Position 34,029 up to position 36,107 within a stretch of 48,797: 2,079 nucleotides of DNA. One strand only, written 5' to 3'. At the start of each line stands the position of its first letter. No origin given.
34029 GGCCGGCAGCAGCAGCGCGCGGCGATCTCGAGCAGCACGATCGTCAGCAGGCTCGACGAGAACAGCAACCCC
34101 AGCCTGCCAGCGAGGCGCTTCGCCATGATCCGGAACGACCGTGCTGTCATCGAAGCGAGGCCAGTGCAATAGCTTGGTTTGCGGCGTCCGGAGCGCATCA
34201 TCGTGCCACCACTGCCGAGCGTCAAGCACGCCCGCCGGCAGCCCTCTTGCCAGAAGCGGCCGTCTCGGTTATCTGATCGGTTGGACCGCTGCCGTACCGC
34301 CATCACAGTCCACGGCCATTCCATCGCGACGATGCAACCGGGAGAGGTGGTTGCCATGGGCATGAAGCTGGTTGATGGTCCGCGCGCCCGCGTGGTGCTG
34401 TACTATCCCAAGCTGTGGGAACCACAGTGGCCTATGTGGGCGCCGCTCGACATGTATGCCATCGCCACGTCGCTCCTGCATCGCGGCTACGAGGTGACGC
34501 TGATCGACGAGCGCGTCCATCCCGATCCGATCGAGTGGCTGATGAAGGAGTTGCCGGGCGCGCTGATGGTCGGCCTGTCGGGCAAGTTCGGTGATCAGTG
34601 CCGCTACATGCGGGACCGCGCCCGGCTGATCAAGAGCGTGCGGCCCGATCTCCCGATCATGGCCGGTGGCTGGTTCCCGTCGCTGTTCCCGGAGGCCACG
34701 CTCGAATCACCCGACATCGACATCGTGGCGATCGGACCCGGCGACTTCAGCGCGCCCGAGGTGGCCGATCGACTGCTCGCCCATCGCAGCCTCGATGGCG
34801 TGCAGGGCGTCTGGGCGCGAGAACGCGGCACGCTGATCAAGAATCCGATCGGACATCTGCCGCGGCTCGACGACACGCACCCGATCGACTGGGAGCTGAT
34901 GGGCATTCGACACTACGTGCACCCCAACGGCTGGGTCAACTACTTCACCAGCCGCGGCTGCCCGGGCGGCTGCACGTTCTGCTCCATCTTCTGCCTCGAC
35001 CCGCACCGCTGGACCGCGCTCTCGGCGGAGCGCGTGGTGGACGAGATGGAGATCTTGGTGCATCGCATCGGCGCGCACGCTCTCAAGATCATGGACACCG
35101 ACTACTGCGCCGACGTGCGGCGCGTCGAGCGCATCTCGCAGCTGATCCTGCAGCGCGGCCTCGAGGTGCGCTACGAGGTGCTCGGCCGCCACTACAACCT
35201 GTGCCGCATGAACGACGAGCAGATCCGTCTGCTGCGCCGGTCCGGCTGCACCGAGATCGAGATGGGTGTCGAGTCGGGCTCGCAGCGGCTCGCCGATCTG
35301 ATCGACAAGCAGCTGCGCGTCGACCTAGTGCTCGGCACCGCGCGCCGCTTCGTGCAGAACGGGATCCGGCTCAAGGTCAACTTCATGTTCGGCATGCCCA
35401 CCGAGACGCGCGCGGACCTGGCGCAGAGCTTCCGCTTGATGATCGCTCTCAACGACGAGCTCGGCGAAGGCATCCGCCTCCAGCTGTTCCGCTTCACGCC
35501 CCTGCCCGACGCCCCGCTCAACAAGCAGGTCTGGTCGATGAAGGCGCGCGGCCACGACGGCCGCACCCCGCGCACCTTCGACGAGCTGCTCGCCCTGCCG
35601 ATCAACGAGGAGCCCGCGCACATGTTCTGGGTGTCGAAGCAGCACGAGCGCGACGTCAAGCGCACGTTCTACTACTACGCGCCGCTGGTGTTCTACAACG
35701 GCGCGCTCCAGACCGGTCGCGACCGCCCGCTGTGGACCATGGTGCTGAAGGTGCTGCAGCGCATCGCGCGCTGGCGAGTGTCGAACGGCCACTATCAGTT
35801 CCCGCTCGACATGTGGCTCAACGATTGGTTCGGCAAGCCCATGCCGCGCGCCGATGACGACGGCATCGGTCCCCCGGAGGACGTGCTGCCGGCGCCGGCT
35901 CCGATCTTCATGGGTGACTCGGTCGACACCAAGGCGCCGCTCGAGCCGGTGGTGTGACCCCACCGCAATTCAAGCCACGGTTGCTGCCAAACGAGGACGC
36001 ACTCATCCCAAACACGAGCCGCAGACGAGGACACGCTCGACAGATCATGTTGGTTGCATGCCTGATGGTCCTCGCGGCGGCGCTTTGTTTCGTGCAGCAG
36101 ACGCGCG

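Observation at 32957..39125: Cassette of two B12-binding radical SAM enzymes flanking a membrane-anchored hypothetical, next to an SGNH hydrolase and the ABC ATPase: candidate undescribed modification system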

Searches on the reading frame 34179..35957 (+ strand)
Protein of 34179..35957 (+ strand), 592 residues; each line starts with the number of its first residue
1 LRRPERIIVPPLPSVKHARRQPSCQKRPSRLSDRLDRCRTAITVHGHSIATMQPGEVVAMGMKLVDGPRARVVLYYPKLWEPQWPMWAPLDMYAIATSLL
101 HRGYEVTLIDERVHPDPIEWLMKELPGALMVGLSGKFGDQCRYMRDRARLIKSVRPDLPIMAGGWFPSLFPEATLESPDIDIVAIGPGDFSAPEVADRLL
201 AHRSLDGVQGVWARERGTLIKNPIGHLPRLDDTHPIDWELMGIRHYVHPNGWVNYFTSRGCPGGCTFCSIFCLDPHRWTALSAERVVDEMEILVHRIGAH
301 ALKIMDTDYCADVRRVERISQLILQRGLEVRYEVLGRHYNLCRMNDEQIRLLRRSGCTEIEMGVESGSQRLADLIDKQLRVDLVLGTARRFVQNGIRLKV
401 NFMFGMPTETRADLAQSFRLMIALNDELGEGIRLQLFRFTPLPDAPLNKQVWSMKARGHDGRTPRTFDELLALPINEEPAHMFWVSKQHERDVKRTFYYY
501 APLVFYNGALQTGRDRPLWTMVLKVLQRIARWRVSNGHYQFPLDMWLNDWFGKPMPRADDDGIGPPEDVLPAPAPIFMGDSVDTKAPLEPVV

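Call 3: search_protein_families(library=pfam, proteins=[window:34179-35957:+], max_evalue=0.01)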
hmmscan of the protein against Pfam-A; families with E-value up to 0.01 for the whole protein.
window:34179-35957:+ (592 aa): 2 families
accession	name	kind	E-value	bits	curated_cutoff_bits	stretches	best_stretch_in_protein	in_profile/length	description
PF04055.27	Radical_SAM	-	1.5e-18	68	29.5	1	257-420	3-165/166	Radical SAM superfamily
PF02310.24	B12-binding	-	2.8e-13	50.2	32.1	1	87-193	12-118/121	B12 binding domain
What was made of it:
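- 34356..35957 (+): rSAM1: class-B (B12-binding) radical SAM protein, 531-533 aa, soluble. It belongs to a Planctomycetota-only orthologue group. Pfam B12-binding and Radical_SAM (call 3).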

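Call 5: search_protein_families(library=ncbifam, proteins=[window:34179-35957:+], max_evalue=0.01)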
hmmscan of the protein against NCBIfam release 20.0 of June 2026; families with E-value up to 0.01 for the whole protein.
window:34179-35957:+ (592 aa): 23 families
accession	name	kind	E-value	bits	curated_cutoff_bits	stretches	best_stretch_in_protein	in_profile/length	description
NF050148.1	rSAM_ApyD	equivalog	1.3e-27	96.5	750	1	148-451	94-393/645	RiPP biosynthesis radical SAM protein ApyD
TIGR04385.1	B12_rSAM_cofa1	equivalog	1.5e-27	96.9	450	1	149-424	91-364/438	B12 lower ligand biosynthesis radical SAM protein BzaD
TIGR04072.2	rSAM_ladder_B12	equivalog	6.2e-27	94.3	360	1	89-426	18-351/443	lipid biosynthesis B12-binding/radical SAM protein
TIGR02026.1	BchE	equivalog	1.8e-22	79.9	481.35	1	87-442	20-383/497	magnesium-protoporphyrin IX monomethyl ester anaerobic oxidative cyclase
TIGR03471.1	HpnJ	equivalog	6.1e-21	74.8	577.6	1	148-426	88-367/472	hopanoid biosynthesis associated radical SAM protein HpnJ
TIGR04013.1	B12_SAM_MJ_1487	hypoth_equivalog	7.8e-21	74.3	251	2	346-450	254-356/382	TIGR04013 family B12-binding domain/radical SAM domain-containing protein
TIGR03975.1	rSAM_ocin_1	subfamily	5.3e-17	61.5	281.85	1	129-425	130-431/606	RiPP maturation radical SAM C-methyltransferase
TIGR04479.1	bcpD_PhpK_rSAM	subfamily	2.6e-16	59.1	600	1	194-421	186-406/504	PhpK family radical SAM P-methyltransferase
TIGR04014.1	B12_SAM_MJ_0865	equivalog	7.9e-16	57.9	360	1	161-425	72-337/434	methyl-coenzyme M reductase glutamine C-methyltransferase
NF038361.1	rSAM_Sden_1168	equivalog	1.9e-14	53.1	575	1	144-422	157-449/560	Sden_1168 family B12-binding radical SAM P-methyltransferase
NF033070.1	rSAM_AprD4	equivalog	2.5e-14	53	500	1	255-425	199-367/456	AprD4 family radical SAM diol-dehydratase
TIGR04367.1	HpnR_B12_rSAM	equivalog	3.6e-14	52.2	650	1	88-386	21-315/490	hopanoid C-3 methylase HpnR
TIGR04428.1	B12_rSAM_trp_MT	equivalog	2.6e-12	45.9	500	1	246-443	210-418/558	tryptophan 2-C-methyltransferase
NF040542.1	rSAM_RCCLKC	equivalog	5.4e-10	39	450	1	257-422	185-347/423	arsinothricin biosynthesis radical SAM protein ArsL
TIGR03960.1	rSAM_fuse_unch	hypoth_equivalog_domain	8.2e-10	37.8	462.3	1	258-417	259-417/605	TIGR03960 family B12-binding radical SAM protein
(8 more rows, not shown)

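Call 9: find_homologous_proteins(query=window:34356-35957:+)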
Query window:34356-35957:+ (533 aa): 199 proteins with E <= 0.001 among 8000 candidates; the best 120 are listed.
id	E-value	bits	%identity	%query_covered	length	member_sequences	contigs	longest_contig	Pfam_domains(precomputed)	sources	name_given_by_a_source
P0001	0.0e+0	1259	100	100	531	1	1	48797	PF04055.28,PF02310.25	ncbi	ncbi:MAG: radical SAM protein [Planctomycetota bacterium]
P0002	4.6e-219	746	60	99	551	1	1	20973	PF04055.28,PF02310.25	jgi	jgi:radical SAM superfamily enzyme YgiQ (UPF0313 family)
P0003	5.0e-217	740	56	99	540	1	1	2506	PF04055.28,PF02310.25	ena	-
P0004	2.3e-212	724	57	100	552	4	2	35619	PF04055.28,PF02310.25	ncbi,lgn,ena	-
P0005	1.3e-207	709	55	99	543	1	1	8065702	PF04055.28,PF02310.25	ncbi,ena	-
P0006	3.2e-202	691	56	99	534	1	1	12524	PF04055.28,PF02310.25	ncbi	ncbi:MAG: radical SAM protein [Planctomycetota bacterium]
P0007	6.1e-197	673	55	100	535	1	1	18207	PF04055.28,PF02310.25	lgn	-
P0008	2.4e-195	668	54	100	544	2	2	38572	PF04055.28,PF02310.25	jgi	jgi:radical SAM superfamily enzyme YgiQ (UPF0313 family)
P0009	4.6e-195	667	54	100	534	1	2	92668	PF04055.28,PF02310.25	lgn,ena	-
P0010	1.4e-192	659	55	100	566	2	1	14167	PF04055.28,PF02310.25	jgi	jgi:radical SAM superfamily enzyme YgiQ (UPF0313 family)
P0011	2.0e-189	649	51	99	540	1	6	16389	PF04055.28,PF02310.25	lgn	-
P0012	1.9e-188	645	55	100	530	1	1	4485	PF04055.28,PF02310.25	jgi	jgi:radical SAM superfamily enzyme YgiQ (UPF0313 family)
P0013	4.3e-188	644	53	96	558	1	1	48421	PF04055.28,PF02310.25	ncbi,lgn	-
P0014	1.2e-187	643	56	100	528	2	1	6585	PF04055.28,PF02310.25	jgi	-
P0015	1.6e-187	642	55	99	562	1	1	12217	PF04055.28,PF02310.25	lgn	-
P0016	2.9e-187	642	52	96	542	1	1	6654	PF04055.28,PF02310.25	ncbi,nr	ncbi:MAG: B12-binding domain-containing radical SAM protein [Planctomycetes bacterium]|nr:B12-bindin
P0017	1.8e-186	639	54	100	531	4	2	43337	PF04055.28,PF02310.25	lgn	-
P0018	1.3e-185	636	52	100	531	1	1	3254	PF04055.28,PF02310.25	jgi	-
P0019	4.4e-184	631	52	100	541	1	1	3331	PF04055.28,PF02310.25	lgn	-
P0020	9.5e-184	630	54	100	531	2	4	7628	PF04055.28,PF02310.25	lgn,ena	-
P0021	2.8e-182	625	51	98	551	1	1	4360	PF04055.28,PF02310.25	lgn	-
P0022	4.3e-181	621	50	100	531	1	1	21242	PF04055.28,PF02310.25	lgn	-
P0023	4.6e-180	618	53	100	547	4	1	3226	PF04055.28,PF02310.25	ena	-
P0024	3.7e-178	611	53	99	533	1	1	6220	PF04055.28,PF02310.25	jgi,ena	-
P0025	1.3e-177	610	49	99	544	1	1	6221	PF04055.28,PF02310.25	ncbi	-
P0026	2.1e-175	602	56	84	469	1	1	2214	PF04055.28,PF02310.25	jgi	jgi:radical SAM superfamily enzyme YgiQ (UPF0313 family)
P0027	2.1e-158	546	62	68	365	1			PF04055.28,PF02310.25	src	-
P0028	1.1e-144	501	62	62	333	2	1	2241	PF04055.28,PF02310.25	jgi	-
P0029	4.3e-139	482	55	74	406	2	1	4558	PF04055.28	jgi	jgi:radical SAM superfamily enzyme YgiQ (UPF0313 family)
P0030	6.2e-89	317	53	55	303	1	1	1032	PF04055.28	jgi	jgi:radical SAM family protein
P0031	2.6e-78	282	38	74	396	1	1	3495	PF04055.28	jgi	jgi:radical SAM superfamily enzyme YgiQ (UPF0313 family)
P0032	5.2e-57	212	33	90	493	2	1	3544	PF04055.28,PF02310.25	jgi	jgi:radical SAM superfamily enzyme YgiQ (UPF0313 family)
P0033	1.5e-56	210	32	90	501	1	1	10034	PF04055.28,PF02310.25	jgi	jgi:anaerobic magnesium-protoporphyrin IX monomethyl ester cyclase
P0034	4.8e-56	208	28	86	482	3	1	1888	PF04055.28,PF02310.25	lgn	-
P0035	6.7e-55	205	31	86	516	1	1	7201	PF04055.28,PF02310.25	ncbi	-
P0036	2.7e-54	203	29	91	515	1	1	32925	PF04055.28,PF02310.25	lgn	-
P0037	7.8e-52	194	30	90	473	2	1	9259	PF04055.28,PF02310.25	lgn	-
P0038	5.6e-50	188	28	91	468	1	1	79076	PF04055.28,PF02310.25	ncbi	-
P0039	2.7e-48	183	28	92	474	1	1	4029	PF04055.28,PF02310.25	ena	-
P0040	4.2e-48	182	30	92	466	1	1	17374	PF04055.28,PF02310.25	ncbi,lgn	-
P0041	2.1e-47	180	29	91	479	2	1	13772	PF04055.28,PF02310.25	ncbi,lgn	ncbi:MAG: B12-binding domain-containing radical SAM protein [Acidithiobacillales bacterium]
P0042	2.3e-46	176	28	91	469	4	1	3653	PF04055.28,PF02310.25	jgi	jgi:radical SAM superfamily enzyme YgiQ (UPF0313 family)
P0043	4.2e-46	175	27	83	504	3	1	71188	PF04055.28,PF02310.25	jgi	jgi:anaerobic magnesium-protoporphyrin IX monomethyl ester cyclase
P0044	8.2e-46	175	26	92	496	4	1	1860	PF04055.28,PF02310.25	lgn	-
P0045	1.8e-43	167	28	92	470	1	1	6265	PF04055.28,PF02310.25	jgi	jgi:anaerobic magnesium-protoporphyrin IX monomethyl ester cyclase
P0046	4.0e-41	159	35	38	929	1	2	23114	PF04055.28,PF14528.12,PF02310.25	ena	-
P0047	7.1e-39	152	30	72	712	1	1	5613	PF13847.13,PF13489.13,PF13649.13,PF04055.28,PF01209.25,PF08241.19,PF02310.25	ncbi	ncbi:MAG: methyltransferase domain-containing protein [Chloroflexota bacterium]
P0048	2.2e-32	130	26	70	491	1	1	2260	PF04055.28,PF02310.25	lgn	-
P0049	9.0e-32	128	28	77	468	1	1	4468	PF04055.28,PF02310.25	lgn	-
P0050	2.2e-31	127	26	68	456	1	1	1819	PF04055.28,PF02310.25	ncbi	-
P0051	3.3e-31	126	28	68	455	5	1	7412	PF04055.28,PF02310.25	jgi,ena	-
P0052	2.8e-29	120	29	82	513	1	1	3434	PF04055.28,PF02310.25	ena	-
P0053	1.1e-27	115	25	70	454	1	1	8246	PF04055.28,PF02310.25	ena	-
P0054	1.9e-27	114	28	67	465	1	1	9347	PF04055.28,PF02310.25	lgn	-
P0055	3.5e-27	113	25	68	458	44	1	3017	PF04055.28,PF02310.25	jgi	jgi:anaerobic magnesium-protoporphyrin IX monomethyl ester cyclase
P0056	5.2e-27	112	28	68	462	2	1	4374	PF04055.28,PF02310.25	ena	-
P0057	5.3e-27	112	29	62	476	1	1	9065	PF04055.28,PF02310.25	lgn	-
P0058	1.4e-26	111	29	63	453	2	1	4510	PF04055.28,PF02310.25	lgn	-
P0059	2.4e-26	110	26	63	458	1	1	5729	PF04055.28,PF02310.25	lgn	-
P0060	2.5e-26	110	27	69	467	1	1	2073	PF04055.28,PF02310.25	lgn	-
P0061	4.7e-26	109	27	69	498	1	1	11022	PF04055.28,PF02310.25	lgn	-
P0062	5.1e-26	109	28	55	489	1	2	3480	PF04055.28,PF02310.25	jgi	-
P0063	1.0e-25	108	28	67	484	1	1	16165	PF04055.28,PF02310.25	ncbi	ncbi:MAG: radical SAM protein [bacterium]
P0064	2.0e-25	107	29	70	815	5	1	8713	PF04055.28,PF02310.25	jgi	-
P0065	3.6e-25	106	24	80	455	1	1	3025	PF04055.28,PF02310.25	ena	-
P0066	5.6e-25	106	28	66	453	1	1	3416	PF04055.28,PF02310.25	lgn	-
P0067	1.1e-24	105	29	52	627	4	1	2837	PF04055.28,PF02310.25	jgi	-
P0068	1.4e-24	104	28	82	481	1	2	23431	PF04055.28,PF02310.25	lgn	-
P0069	1.6e-24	104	25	81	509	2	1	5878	PF04055.28,PF02310.25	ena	-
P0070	2.7e-24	103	26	67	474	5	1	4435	PF04055.28,PF02310.25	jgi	-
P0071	2.9e-24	103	27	55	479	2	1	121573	PF04055.28,PF02310.25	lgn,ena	-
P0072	3.1e-24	103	27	84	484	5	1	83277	PF04055.28,PF02310.25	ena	-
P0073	3.4e-24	103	26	72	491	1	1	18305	PF04055.28,PF02310.25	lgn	-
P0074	5.0e-24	103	28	69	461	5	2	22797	PF04055.28,PF02310.25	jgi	jgi:anaerobic magnesium-protoporphyrin IX monomethyl ester cyclase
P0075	5.5e-24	102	27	70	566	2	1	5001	PF04055.28,PF02310.25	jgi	jgi:anaerobic magnesium-protoporphyrin IX monomethyl ester cyclase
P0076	1.1e-23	101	25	64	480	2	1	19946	PF04055.28,PF02310.25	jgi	jgi:radical SAM superfamily enzyme YgiQ (UPF0313 family)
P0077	2.2e-23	100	27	69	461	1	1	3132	PF04055.28,PF02310.25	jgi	jgi:anaerobic magnesium-protoporphyrin IX monomethyl ester cyclase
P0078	2.5e-23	100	27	69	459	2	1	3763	PF04055.28,PF02310.25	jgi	-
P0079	3.7e-23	100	28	67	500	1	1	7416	PF04055.28,PF02310.25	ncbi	-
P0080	4.6e-23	99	27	67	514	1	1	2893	PF04055.28,PF02310.25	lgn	-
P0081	5.4e-23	99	28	58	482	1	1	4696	PF04055.28,PF02310.25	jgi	jgi:radical SAM superfamily enzyme YgiQ (UPF0313 family)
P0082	7.6e-23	99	29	64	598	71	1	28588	PF04055.28,PF02310.25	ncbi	-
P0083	1.1e-22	98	25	86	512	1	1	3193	PF04055.28,PF02310.25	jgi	jgi:anaerobic magnesium-protoporphyrin IX monomethyl ester cyclase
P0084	1.2e-22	98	26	66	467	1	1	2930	PF04055.28,PF02310.25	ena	-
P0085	2.3e-22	97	26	70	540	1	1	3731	PF04055.28,PF02310.25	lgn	-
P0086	5.5e-22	96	25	68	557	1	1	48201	PF04055.28,PF02310.25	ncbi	ncbi:MAG: B12-binding domain-containing radical SAM protein [Candidatus Binataceae bacterium]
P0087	7.1e-22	96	26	79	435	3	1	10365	PF04055.28,PF02310.25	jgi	jgi:anaerobic magnesium-protoporphyrin IX monomethyl ester cyclase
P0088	7.3e-22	95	30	48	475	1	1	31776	PF04055.28,PF02310.25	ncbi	-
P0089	8.0e-22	95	26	68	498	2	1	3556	PF04055.28,PF02310.25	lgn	-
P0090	9.7e-22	95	26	63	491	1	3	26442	PF04055.28,PF02310.25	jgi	jgi:anaerobic magnesium-protoporphyrin IX monomethyl ester cyclase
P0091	1.9e-21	94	26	70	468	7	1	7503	PF04055.28,PF02310.25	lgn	-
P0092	1.0e-20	92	31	49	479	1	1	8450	PF04055.28,PF02310.25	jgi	jgi:radical SAM superfamily enzyme YgiQ (UPF0313 family)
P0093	2.3e-20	91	29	62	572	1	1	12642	PF04055.28,PF02310.25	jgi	jgi:radical SAM superfamily enzyme YgiQ (UPF0313 family)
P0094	3.5e-20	90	25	70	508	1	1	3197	PF04055.28,PF02310.25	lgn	-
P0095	4.1e-20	90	29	66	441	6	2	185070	PF04055.28,PF02310.25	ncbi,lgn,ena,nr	ncbi:anaerobic magnesium-protoporphyrin IX monomethyl ester cyclase [Myxococcaceae bacterium]|nr:ana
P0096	4.5e-20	90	26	72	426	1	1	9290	PF04055.28,PF02310.25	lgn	-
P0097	1.1e-19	88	26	68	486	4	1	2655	PF04055.28,PF02310.25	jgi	jgi:radical SAM superfamily enzyme YgiQ (UPF0313 family)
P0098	2.1e-19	87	25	48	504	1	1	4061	PF04055.28,PF02310.25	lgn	-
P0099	4.4e-19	86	28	73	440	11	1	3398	PF04055.28,PF02310.25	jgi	jgi:anaerobic magnesium-protoporphyrin IX monomethyl ester cyclase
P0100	6.6e-19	86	27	63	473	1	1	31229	PF04055.28,PF02310.25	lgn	-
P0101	7.6e-19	85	25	67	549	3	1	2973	PF04055.28,PF02310.25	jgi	-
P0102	1.1e-18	85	27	57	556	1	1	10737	PF04055.28,PF02310.25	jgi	-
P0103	1.1e-18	85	27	55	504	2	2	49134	PF04055.28,PF02310.25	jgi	jgi:radical SAM superfamily enzyme YgiQ (UPF0313 family)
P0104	2.3e-18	84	27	52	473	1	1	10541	PF04055.28,PF02310.25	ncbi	ncbi:MAG: radical SAM protein [bacterium]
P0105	2.3e-18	84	26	70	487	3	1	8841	PF04055.28,PF02310.25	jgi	jgi:radical SAM superfamily enzyme YgiQ (UPF0313 family)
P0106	2.8e-18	84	24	66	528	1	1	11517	PF04055.28,PF02310.25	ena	-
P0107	1.1e-17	82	25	67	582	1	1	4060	PF04055.28,PF02310.25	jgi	jgi:anaerobic magnesium-protoporphyrin IX monomethyl ester cyclase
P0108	1.7e-17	81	25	68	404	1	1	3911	PF04055.28,PF02310.25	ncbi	-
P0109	2.0e-17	81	25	69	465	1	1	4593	PF04055.28,PF02310.25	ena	-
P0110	2.3e-17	81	26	70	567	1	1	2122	PF14559.13,PF04055.28,PF02310.25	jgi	jgi:anaerobic magnesium-protoporphyrin IX monomethyl ester cyclase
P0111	6.3e-17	79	27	68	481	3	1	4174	PF04055.28,PF02310.25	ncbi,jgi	jgi:anaerobic magnesium-protoporphyrin IX monomethyl ester cyclase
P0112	7.0e-17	79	29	55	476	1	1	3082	PF04055.28,PF02310.25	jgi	jgi:radical SAM superfamily enzyme YgiQ (UPF0313 family)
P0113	9.4e-17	79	27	68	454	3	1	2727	PF04055.28,PF02310.25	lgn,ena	-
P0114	1.3e-16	78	26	62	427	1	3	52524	PF04055.28,PF02310.25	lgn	-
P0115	2.2e-16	77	29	52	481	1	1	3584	PF04055.28,PF02310.25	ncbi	-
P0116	2.4e-16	77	25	73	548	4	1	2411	PF04055.28,PF02310.25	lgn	-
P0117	3.1e-16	77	32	52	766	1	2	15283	PF04055.28,PF02310.25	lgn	-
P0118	3.1e-16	77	30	46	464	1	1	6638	PF04055.28,PF02310.25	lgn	-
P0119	3.2e-16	77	30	40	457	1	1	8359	PF04055.28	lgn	-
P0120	3.5e-16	77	26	70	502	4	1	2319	PF04055.28,PF02310.25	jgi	jgi:anaerobic magnesium-protoporphyrin IX monomethyl ester cyclase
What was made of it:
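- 34356..35957 (+): About 30 orthologues share 50-62% identity, then identity drops to 38% or less (call 9).
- rSAM1 has an orthologue clade followed by a sharp identity drop (call 9).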

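Call 11: find_encoding_contigs(protein=P0005, flank=10000, max_places=2)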
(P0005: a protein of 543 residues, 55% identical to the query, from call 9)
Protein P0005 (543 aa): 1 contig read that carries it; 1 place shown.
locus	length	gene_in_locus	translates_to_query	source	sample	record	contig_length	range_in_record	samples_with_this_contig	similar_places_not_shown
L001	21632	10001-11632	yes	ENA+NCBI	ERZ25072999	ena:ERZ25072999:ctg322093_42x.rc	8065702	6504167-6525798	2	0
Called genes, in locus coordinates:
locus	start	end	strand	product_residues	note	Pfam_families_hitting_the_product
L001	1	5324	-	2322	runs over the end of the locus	PF00801:PKD, PF18911:PKD_4, PF00801:PKD, PF18911:PKD_4, PF00801:PKD, PF18911:PKD_4, PF00801:PKD, PF18911:PKD_4, +15 more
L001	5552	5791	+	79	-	-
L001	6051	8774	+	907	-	PF13517:FG-GAP_3, PF01839:FG-GAP (weak), PF13517:FG-GAP_3, PF01839:FG-GAP (weak), PF13517:FG-GAP_3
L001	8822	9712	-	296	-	PF00768:Peptidase_S11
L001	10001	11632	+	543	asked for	PF02310:B12-binding, PF04055:Radical_SAM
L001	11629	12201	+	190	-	PF05118:Asp_Arg_Hydrox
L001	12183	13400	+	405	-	PF00535:Glycos_transf_2, PF13641:Glyco_tranf_2_3, PF13632:Glyco_trans_2_3 (weak)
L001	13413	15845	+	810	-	PF09586:YfhO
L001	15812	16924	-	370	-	PF13640:2OG-FeII_Oxy_3, PF13661:2OG-FeII_Oxy_4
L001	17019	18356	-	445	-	PF00557:Peptidase_M24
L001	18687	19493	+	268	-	-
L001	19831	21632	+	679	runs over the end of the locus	-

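Call 12: find_encoding_contigs(protein=P0009, flank=10000, max_places=2)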
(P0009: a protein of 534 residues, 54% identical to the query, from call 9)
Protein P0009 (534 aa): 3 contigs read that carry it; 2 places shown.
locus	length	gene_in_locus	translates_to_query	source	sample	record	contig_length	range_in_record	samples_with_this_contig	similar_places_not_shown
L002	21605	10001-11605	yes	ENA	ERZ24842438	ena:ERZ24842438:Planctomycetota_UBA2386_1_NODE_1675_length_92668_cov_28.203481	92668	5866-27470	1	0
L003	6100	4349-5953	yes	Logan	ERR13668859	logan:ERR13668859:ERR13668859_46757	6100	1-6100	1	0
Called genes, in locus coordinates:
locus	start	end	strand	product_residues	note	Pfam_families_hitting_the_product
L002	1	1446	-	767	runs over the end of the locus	PF05569:Peptidase_M56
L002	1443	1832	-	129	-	PF01047:MarR (weak), PF03965:Penicillinase_R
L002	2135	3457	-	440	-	PF13229:Beta_helix (weak)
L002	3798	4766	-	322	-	-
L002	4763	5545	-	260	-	PF13489:Methyltransf_23, PF13847:Methyltransf_31, PF08241:Methyltransf_11, PF08242:Methyltransf_12, PF13649:Methyltransf_25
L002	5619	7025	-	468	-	PF03062:MBOAT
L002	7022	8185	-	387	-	-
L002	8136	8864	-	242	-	PF13489:Methyltransf_23 (weak), PF08003:Methyltransf_9, PF08241:Methyltransf_11 (weak), PF08242:Methyltransf_12 (weak), PF13649:Methyltransf_25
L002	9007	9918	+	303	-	-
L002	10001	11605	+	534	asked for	PF02310:B12-binding, PF04055:Radical_SAM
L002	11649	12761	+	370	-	PF00535:Glycos_transf_2, PF13641:Glyco_tranf_2_3, PF10111:Glyco_tranf_2_2 (faint)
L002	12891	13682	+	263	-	PF05721:PhyH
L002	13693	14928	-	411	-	PF03721:UDPG_MGDP_dh_N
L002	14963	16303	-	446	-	PF02310:B12-binding, PF04055:Radical_SAM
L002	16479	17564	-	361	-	PF00657:Lipase_GDSL (weak), PF13472:Lipase_GDSL_2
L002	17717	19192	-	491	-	PF02661:Fic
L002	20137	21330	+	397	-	PF01408:GFO_IDH_MocA, PF02894:GFO_IDH_MocA_C, PF22725:GFO_IDH_MocA_C3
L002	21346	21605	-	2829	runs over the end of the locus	PF13620:CarboxypepD_reg (weak), PF17957:Big_7 (weak), PF14449:PT-TG (weak)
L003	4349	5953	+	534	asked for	PF02310:B12-binding, PF04055:Radical_SAM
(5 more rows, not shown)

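Call 18: find_encoding_contigs(protein=P0004, flank=10000, max_places=1)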
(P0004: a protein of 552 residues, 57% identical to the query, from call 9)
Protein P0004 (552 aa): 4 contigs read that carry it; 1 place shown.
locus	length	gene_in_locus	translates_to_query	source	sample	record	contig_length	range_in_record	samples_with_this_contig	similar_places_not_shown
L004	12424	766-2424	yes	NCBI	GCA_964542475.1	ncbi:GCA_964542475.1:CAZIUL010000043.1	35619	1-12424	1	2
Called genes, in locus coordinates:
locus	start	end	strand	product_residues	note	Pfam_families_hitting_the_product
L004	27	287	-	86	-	-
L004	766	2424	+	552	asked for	PF02310:B12-binding, PF04055:Radical_SAM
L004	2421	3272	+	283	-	PF02353:CMAS (weak), PF13489:Methyltransf_23, PF13847:Methyltransf_31, PF08241:Methyltransf_11, PF08242:Methyltransf_12, PF13649:Methyltransf_25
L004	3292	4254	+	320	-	-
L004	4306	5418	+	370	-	PF00535:Glycos_transf_2, PF13641:Glyco_tranf_2_3, PF13632:Glyco_trans_2_3 (weak)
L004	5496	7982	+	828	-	PF00754:F5_F8_type_C, PF22633:F5_F8_type_C_2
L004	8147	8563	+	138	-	-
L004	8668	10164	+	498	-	PF02321:OEP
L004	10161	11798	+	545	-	-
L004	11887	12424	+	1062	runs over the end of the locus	PF00873:ACR_tran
